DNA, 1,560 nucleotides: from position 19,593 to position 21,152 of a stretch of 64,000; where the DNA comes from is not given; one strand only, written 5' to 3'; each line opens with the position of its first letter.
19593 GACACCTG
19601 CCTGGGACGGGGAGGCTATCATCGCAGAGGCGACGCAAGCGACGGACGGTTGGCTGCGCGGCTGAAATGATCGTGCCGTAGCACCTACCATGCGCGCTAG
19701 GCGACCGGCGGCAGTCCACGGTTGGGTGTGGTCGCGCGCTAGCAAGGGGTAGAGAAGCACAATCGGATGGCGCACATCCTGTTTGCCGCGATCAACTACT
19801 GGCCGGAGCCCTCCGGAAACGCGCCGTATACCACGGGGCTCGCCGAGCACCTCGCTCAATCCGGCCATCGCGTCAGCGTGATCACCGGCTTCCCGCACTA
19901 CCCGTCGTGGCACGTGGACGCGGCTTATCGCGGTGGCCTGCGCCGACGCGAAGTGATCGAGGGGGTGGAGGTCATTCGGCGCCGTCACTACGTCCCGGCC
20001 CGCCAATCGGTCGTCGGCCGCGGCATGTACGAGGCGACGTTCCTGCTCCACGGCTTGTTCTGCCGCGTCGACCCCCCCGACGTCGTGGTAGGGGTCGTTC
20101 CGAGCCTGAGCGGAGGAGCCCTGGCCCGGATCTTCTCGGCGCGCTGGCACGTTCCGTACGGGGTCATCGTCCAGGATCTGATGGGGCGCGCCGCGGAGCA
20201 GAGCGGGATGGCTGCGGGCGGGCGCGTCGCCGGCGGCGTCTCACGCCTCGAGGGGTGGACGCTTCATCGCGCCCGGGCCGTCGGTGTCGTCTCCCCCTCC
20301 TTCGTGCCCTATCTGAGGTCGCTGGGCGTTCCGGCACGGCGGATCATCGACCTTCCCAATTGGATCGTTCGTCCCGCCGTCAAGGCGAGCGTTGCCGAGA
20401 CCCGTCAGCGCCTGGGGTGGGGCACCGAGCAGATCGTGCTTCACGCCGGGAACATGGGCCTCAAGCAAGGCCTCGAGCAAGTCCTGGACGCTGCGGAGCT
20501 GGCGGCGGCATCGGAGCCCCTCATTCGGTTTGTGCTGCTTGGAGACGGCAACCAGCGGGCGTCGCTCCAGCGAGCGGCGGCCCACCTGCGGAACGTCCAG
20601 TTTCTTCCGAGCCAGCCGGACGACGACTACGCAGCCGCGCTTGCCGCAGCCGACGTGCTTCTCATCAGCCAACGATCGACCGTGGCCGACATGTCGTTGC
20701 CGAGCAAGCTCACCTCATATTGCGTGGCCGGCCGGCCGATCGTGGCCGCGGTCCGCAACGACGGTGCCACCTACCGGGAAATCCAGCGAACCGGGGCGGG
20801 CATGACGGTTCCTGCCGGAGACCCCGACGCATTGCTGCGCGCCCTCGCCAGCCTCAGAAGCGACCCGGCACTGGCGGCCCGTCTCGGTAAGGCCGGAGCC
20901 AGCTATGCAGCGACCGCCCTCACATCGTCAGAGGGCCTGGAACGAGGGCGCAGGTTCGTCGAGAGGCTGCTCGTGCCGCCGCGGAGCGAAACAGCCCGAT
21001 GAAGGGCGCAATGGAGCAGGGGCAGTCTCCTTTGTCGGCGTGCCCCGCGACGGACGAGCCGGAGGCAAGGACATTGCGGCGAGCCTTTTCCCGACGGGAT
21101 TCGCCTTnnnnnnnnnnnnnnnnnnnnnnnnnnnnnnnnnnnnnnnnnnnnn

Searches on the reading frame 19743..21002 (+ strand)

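Call 38: search_protein_families(library=pfam, proteins=[window:19743-21002:+], max_evalue=0.001)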
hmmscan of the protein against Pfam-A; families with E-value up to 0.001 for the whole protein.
window:19743-21002:+ (419 aa): 5 families
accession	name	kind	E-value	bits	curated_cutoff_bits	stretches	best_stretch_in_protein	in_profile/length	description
PF13579.12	Glyco_trans_4_4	-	2.8e-20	73.7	29.7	1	25-207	2-158/158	Glycosyl transferase 4-like domain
PF00534.26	Glycos_transf_1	-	7.6e-16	58.6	26.4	1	219-386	4-170/172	Glycosyl transferases group 1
PF13692.12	Glyco_trans_1_4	-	1.6e-14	54.8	27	1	230-373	2-141/142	Glycosyl transferases group 1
PF13439.12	Glyco_transf_4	-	8e-08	32.9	28.5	1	29-208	7-166/170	Glycosyltransferase Family 4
PF13524.12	Glyco_trans_1_2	-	0.00028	21.3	25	1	256-386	10-126/144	Glycosyl transferase-like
